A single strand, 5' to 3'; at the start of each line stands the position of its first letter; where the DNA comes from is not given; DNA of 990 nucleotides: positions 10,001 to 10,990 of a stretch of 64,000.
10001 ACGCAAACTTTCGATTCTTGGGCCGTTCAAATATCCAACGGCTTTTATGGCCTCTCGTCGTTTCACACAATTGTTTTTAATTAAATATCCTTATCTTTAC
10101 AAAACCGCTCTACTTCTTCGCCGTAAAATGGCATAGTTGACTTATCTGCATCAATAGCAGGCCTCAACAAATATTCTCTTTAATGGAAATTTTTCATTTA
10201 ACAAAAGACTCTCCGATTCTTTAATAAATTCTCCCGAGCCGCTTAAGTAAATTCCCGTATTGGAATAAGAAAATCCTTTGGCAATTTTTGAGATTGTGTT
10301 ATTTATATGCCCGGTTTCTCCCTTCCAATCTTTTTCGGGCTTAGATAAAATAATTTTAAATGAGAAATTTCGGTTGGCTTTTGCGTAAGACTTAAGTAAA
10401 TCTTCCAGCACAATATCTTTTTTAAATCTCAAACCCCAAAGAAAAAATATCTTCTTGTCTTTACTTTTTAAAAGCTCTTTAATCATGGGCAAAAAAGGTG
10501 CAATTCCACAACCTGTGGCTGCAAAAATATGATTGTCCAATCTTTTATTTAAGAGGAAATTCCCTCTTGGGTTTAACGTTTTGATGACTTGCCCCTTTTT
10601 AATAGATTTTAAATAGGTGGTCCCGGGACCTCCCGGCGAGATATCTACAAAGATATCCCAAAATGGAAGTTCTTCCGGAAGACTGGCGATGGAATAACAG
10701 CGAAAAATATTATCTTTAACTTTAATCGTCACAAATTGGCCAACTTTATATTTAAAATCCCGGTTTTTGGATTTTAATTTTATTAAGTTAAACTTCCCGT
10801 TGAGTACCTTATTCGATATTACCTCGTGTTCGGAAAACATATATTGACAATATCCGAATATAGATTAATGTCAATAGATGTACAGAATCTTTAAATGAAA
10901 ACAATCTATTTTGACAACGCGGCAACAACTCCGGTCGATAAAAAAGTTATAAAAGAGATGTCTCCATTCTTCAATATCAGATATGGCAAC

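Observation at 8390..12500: Self-contained redox/Fe-S module (ferredoxin, B12-radical-SAM, FNR-like reductase, NifS, NifU) embedded in a nucleotide-sugar pathway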

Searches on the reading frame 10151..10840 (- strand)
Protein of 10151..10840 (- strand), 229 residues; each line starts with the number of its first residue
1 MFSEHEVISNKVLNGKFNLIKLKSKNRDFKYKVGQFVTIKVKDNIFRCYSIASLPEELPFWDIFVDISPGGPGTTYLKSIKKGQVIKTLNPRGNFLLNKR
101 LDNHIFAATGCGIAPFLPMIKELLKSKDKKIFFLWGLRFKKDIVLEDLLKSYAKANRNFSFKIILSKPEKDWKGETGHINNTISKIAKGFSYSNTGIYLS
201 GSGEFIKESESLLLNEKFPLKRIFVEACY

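Call 4: search_protein_families(library=pfam, proteins=[window:10151-10840:-], max_evalue=0.01)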
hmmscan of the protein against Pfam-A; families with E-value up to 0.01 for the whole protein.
window:10151-10840:- (229 aa): 3 families
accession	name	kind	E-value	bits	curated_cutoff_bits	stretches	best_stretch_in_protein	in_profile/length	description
PF00175.26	NAD_binding_1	-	4.3e-15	56.7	22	1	108-208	3-106/109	Oxidoreductase NAD-binding domain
PF00970.30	FAD_binding_6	-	1.4e-10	41.9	21.1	1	4-95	6-97/99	Oxidoreductase FAD-binding domain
PF08030.17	NAD_binding_6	-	0.00081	19.9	22.2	1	106-171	6-80/156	Ferric reductase NAD binding domain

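Call 5: search_protein_families(library=ncbifam, proteins=[window:10151-10840:-], max_evalue=0.001)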
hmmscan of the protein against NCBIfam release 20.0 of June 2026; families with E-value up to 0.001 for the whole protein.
window:10151-10840:- (229 aa): 23 families
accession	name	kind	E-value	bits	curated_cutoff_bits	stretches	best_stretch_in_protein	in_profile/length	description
NF045803.1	MethMoxFADbindMmoC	equivalog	1.6e-25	89.6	500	1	5-226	114-338/343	aromatic/alkene monooxygenase hydroxylase FAD-binding subunit MmoC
NF008822.0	PRK11872.1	equivalog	3.7e-22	78.8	402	1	20-226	126-333/341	anthranilate 1,2-dioxygenase electron transfer component AntC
NF040810.1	BenC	equivalog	2.6e-20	72.9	430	1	20-214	122-316/333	benzoate 1,2-dioxygenase electron transfer component BenC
NF005963.0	PRK08051.1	equivalog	1.3e-19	70.5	230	1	20-227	21-229/233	NAD(P)H-flavin reductase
NF009805.0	PRK13289.1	equivalog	1.3e-16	60.5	432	1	29-226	183-390/399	NO-inducible flavohemoprotein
TIGR01941.1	nqrF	equivalog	3e-16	59.4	295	1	32-184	191-357/405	NADH:ubiquinone reductase (Na(+)-transporting) subunit F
NF007964.0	PRK10684.1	equivalog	2.7e-15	56.2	383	1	28-225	33-234/333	NADH oxidoreductase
NF058606.1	GlBtMonoRdsGbcB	equivalog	5.6e-15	55.1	500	1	29-226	41-245/362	glycine betaine monooxygenase reductase subunit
TIGR02160.1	PA_CoA_Oxy5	hypoth_equivalog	5.5e-14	51.7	420.8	1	26-222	28-235/352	1,2-phenylacetyl-CoA epoxidase subunit PaaE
NF052252.1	flav_redu_LuxG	exception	2.6e-13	49.7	340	1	24-217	21-217/232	flavin mononucleotide reductase LuxG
NF006220.0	PRK08345.1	subfamily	2.5e-12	46.7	395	1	25-190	37-203/294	cytochrome-c3 hydrogenase subunit gamma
NF004317.0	PRK05713.1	equivalog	9.9e-11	41.4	338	1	18-166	107-258/312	iron-sulfur-binding ferredoxin reductase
NF000798.0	PRK00054.1-3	equivalog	3.3e-10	40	219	1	4-154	7-149/244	dihydroorotate dehydrogenase electron transfer subunit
NF004862.0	PRK06222.1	subfamily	5.5e-09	35.9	220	1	6-154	3-150/281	sulfide/dihydroorotate dehydrogenase-like FAD/NAD-binding protein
NF040830.1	sulfhyd_ShyC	equivalog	9.8e-08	31.5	600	1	24-157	32-165/288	NAD(P)-dependent hydrogenase/sulfhydrogenase 2 subunit gamma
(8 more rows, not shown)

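Call 25: find_homologous_proteins(query=window:10151-10840:-, max_evalue=1e-10)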
Query window:10151-10840:- (229 aa): 52 proteins with E <= 1e-10 among 595 candidates.
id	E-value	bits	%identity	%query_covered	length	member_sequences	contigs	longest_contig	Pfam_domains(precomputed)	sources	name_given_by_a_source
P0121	5.4e-148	509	100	100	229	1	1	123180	PF00175.27,PF00970.31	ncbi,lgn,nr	ncbi:FAD-dependent oxidoreductase [Patescibacteria group bacterium]|nr:FAD-dependent oxidoreductase 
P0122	2.1e-128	445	86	100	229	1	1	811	PF00175.27,PF00970.31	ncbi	-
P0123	6.8e-127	440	86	100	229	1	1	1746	PF00175.27,PF00970.31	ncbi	-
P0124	1.1e-88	315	61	100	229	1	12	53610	PF00175.27,PF00970.31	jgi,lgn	jgi:ferredoxin-NADP reductase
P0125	8.1e-86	306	59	100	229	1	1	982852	PF00175.27,PF00970.31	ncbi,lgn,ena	-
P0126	2.8e-85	304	59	100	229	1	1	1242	PF00175.27,PF00970.31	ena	-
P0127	5.6e-85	303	59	100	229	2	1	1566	PF00175.27,PF00970.31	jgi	jgi:CDP-4-dehydro-6-deoxyglucose reductase, E3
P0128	7.1e-85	302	57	100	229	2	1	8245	PF00175.27,PF08030.18,PF00970.31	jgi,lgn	jgi:ferredoxin-NADP reductase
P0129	9.1e-85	302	61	100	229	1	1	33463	PF00175.27,PF00970.31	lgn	-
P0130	9.1e-85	302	58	100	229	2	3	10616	PF00175.27,PF00970.31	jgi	jgi:NAD(P)H-flavin reductase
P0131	7.0e-84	299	59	100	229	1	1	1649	PF00175.27,PF00970.31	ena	-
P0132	1.4e-83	298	58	99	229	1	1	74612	PF00175.27,PF00970.31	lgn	-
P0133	1.8e-83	298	56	100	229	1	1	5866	PF00175.27,PF00970.31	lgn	-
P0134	7.1e-83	296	57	100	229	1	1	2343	PF00175.27,PF00970.31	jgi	jgi:ferredoxin-NADP reductase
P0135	3.6e-82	294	57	100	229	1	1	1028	PF00175.27,PF00970.31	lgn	-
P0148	5.2e-71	257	55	100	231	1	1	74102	PF00175.27,PF00970.31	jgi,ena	-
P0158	3.5e-67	245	52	100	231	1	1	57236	PF00175.27,PF00970.31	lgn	-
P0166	7.5e-60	221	46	99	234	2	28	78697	PF00175.27,PF00970.31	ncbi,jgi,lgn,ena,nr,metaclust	ncbi:MAG: 2Fe-2S iron-sulfur cluster binding domain protein 3 [Parcubacteria group bacterium GW2011_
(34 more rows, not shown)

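Call 26: find_encoding_contigs(protein=P0125, flank=10000, max_places=1)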
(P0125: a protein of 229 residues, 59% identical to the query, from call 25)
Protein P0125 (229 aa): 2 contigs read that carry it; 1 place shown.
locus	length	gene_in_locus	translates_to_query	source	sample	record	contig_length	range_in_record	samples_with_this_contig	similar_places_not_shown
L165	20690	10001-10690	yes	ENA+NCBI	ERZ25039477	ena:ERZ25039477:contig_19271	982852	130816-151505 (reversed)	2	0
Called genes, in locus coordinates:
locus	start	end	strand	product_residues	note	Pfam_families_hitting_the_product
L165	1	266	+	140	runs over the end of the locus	PF03946:Ribosomal_L11_N, PF00298:Ribosomal_L11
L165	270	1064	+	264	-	PF00687:Ribosomal_L1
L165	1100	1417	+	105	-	-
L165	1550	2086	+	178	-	PF00466:Ribosomal_L10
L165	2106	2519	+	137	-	PF16320:Ribosomal_L12_N, PF00542:Ribosomal_L12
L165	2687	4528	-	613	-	PF14397:ATPgrasp_ST (faint), PF01071:GARS_A (faint), PF02655:ATP-grasp_3 (faint), PF07478:Dala_Dala_lig_C (faint), PF08443:RimK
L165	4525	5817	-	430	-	PF14397:ATPgrasp_ST, PF02655:ATP-grasp_3 (faint), PF08443:RimK (faint), PF05618:RimB-like (faint)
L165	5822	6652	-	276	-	PF14402:7TM_transglut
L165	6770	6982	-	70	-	-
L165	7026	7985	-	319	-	PF02743:dCache_1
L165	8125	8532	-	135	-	PF01592:NifU_N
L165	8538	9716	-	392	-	PF00266:Aminotran_5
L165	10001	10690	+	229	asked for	PF00970:FAD_binding_6, PF00175:NAD_binding_1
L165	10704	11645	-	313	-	PF01073:3Beta_HSD, PF01370:Epimerase, PF02719:Polysacc_synt_2 (weak), PF04321:RmlD_sub_bind, PF07993:NAD_binding_4 (faint), PF13460:NAD_binding_10 (weak), PF16363:GDP_Man_Dehyd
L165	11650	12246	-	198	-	PF13580:SIS_2, PF01380:SIS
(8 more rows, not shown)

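Call 27: find_encoding_contigs(protein=P0166, flank=8000, max_places=2)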
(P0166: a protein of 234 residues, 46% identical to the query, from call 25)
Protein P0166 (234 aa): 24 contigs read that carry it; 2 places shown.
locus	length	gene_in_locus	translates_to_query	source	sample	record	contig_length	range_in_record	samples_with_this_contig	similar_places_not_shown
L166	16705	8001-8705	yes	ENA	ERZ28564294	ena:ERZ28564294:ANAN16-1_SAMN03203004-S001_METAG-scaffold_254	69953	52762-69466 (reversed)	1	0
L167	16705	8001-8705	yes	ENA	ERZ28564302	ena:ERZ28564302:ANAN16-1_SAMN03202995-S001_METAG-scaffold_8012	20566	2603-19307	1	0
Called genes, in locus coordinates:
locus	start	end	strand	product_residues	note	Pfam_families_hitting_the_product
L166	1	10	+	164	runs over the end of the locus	?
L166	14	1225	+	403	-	PF28597:T2SSF_N (weak), PF00482:T2SSF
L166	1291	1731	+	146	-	-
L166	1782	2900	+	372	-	PF13385:Laminin_G_3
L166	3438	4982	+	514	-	-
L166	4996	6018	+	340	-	-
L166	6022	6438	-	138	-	PF01592:NifU_N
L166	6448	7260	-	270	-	PF00266:Aminotran_5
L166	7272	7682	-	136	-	-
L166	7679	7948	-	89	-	PF01978:TrmB (weak), PF12840:HTH_20 (weak), PF01022:HTH_5, PF08279:HTH_11 (faint), PF21476:PF0610-like_N (weak), PF08220:HTH_DeoR (faint)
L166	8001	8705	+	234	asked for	PF00970:FAD_binding_6 (faint), PF00175:NAD_binding_1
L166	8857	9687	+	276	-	PF07484:Collar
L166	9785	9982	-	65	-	PF14697:Fer4_21 (faint), PF12797:Fer4_2 (weak), PF13237:Fer4_10 (faint), PF00037:Fer4 (weak), PF13459:Fer4_15, PF13370:Fer4_13, PF12838:Fer4_7 (faint)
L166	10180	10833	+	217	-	-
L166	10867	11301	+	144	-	PF27806:HxsD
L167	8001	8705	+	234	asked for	PF00970:FAD_binding_6 (faint), PF00175:NAD_binding_1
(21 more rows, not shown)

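Call 28: find_encoding_contigs(protein=P0148, flank=8000, max_places=1)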
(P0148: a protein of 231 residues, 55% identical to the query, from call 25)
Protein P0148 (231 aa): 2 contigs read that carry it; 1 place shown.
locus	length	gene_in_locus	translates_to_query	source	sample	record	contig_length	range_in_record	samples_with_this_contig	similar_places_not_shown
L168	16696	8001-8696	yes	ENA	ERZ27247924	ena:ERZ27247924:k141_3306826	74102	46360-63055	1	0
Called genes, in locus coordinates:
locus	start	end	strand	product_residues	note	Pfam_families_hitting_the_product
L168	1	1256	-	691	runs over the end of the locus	PF00754:F5_F8_type_C, PF22633:F5_F8_type_C_2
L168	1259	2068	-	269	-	PF13489:Methyltransf_23, PF13649:Methyltransf_25, PF13847:Methyltransf_31, PF08241:Methyltransf_11, PF08242:Methyltransf_12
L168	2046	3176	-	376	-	PF01041:DegT_DnrJ_EryC1, PF00155:Aminotran_1_2 (weak)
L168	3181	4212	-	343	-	PF01073:3Beta_HSD, PF01370:Epimerase, PF02719:Polysacc_synt_2 (weak), PF04321:RmlD_sub_bind, PF05368:NmrA (faint), PF07993:NAD_binding_4 (faint), PF13460:NAD_binding_10, PF16363:GDP_Man_Dehyd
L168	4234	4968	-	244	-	PF08445:FR47 (faint), PF00583:Acetyltransf_1, PF13673:Acetyltransf_10 (weak), PF13508:Acetyltransf_7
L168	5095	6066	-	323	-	PF00535:Glycos_transf_2, PF13632:Glyco_trans_2_3 (weak)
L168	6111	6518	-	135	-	PF01592:NifU_N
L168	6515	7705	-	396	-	PF00266:Aminotran_5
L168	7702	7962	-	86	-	PF12840:HTH_20 (weak), PF01022:HTH_5, PF13412:HTH_24 (weak), PF01978:TrmB (weak)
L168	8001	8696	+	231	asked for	PF00970:FAD_binding_6, PF00175:NAD_binding_1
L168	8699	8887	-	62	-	PF13459:Fer4_15, PF13370:Fer4_13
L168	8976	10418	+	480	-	PF02310:B12-binding, PF04055:Radical_SAM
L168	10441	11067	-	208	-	PF00156:Pribosyltran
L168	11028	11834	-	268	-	PF01048:PNP_UDP_1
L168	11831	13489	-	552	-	-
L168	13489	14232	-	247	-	PF01209:Ubie_methyltran, PF05219:DREV (weak), PF07021:MetW (weak), PF13489:Methyltransf_23, PF13847:Methyltransf_31, PF08241:Methyltransf_11, PF08242:Methyltransf_12, PF13649:Methyltransf_25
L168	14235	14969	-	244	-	PF05148:Methyltransf_8 (weak), PF05175:MTS, PF13489:Methyltransf_23, PF07021:MetW, PF13847:Methyltransf_31, PF08241:Methyltransf_11, PF08242:Methyltransf_12, PF13649:Methyltransf_25, +3 more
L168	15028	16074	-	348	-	PF00535:Glycos_transf_2, PF13641:Glyco_tranf_2_3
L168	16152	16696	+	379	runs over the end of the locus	PF01041:DegT_DnrJ_EryC1, PF00155:Aminotran_1_2, PF00266:Aminotran_5, PF01053:Cys_Met_Meta_PP, PF01212:Beta_elim_lyase (weak)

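Call 39: find_encoding_contigs(protein=P0158, flank=10000, max_places=1)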
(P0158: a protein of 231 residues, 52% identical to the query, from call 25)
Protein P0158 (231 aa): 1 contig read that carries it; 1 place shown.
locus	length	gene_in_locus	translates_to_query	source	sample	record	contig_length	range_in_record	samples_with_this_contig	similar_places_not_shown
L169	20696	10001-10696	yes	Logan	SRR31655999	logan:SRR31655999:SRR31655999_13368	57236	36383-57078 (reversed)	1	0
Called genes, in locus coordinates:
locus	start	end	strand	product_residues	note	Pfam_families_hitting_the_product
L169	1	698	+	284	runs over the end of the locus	?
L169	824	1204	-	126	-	-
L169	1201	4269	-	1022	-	PF11847:GT-C_AftD (weak)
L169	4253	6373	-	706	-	PF00754:F5_F8_type_C, PF22633:F5_F8_type_C_2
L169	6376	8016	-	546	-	PF00535:Glycos_transf_2, PF01209:Ubie_methyltran, PF01728:FtsJ (weak), PF13489:Methyltransf_23, PF08241:Methyltransf_11, PF08242:Methyltransf_12, PF13649:Methyltransf_25, PF13847:Methyltransf_31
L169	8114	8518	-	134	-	PF01592:NifU_N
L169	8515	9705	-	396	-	PF00266:Aminotran_5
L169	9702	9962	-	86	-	PF12840:HTH_20, PF01022:HTH_5, PF12802:MarR_2 (weak), PF01978:TrmB (weak)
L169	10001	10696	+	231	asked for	PF00970:FAD_binding_6, PF00175:NAD_binding_1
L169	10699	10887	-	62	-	PF00037:Fer4 (faint), PF13370:Fer4_13, PF13459:Fer4_15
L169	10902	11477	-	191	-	PF00156:Pribosyltran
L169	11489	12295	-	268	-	PF01048:PNP_UDP_1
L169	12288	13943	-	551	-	-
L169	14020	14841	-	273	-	PF13489:Methyltransf_23, PF13847:Methyltransf_31 (weak), PF08241:Methyltransf_11 (weak), PF08242:Methyltransf_12 (weak)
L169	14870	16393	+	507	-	PF02310:B12-binding, PF04055:Radical_SAM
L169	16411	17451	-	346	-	PF00535:Glycos_transf_2, PF10111:Glyco_tranf_2_2 (faint)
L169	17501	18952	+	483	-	PF04055:Radical_SAM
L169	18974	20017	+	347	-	PF00535:Glycos_transf_2, PF10111:Glyco_tranf_2_2 (weak), PF13506:Glyco_transf_21, PF13641:Glyco_tranf_2_3, PF13632:Glyco_trans_2_3 (weak)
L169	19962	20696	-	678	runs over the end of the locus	PF02366:PMT (weak), PF13231:PMT_2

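Call 40: find_encoding_contigs(protein=P0124, flank=10000, max_places=2)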
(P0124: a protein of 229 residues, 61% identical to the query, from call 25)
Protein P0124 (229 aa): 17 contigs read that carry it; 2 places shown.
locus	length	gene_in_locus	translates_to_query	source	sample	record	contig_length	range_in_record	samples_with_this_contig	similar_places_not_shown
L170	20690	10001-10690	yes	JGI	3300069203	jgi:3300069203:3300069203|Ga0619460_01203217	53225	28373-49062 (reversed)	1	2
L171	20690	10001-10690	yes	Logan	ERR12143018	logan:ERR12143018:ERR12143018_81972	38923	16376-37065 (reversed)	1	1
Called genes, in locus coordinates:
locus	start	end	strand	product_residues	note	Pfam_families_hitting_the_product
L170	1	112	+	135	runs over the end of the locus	PF16320:Ribosomal_L12_N, PF00542:Ribosomal_L12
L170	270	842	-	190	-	-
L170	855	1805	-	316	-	PF08443:RimK, PF14397:ATPgrasp_ST (faint), PF14398:ATPgrasp_YheCD (faint), PF02655:ATP-grasp_3, PF02955:GSH-S_ATP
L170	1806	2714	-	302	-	PF08443:RimK, PF07478:Dala_Dala_lig_C (weak)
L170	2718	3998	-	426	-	PF14397:ATPgrasp_ST, PF02655:ATP-grasp_3 (faint), PF08443:RimK (faint)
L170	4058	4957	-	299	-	PF14402:7TM_transglut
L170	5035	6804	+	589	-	PF00664:ABC_membrane, PF02463:SMC_N (weak), PF00005:ABC_tran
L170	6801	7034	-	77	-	-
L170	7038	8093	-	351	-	PF02743:dCache_1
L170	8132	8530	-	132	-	PF01592:NifU_N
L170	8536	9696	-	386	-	PF00266:Aminotran_5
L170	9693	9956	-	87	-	PF12840:HTH_20 (weak), PF01022:HTH_5, PF08220:HTH_DeoR (weak), PF08279:HTH_11 (weak), PF13412:HTH_24 (weak)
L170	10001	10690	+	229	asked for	PF00970:FAD_binding_6, PF00175:NAD_binding_1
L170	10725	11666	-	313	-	PF01073:3Beta_HSD, PF01370:Epimerase, PF02719:Polysacc_synt_2, PF04321:RmlD_sub_bind, PF07993:NAD_binding_4 (faint), PF13460:NAD_binding_10, PF16363:GDP_Man_Dehyd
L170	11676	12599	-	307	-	PF08282:Hydrolase_3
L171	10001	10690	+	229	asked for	PF00970:FAD_binding_6, PF00175:NAD_binding_1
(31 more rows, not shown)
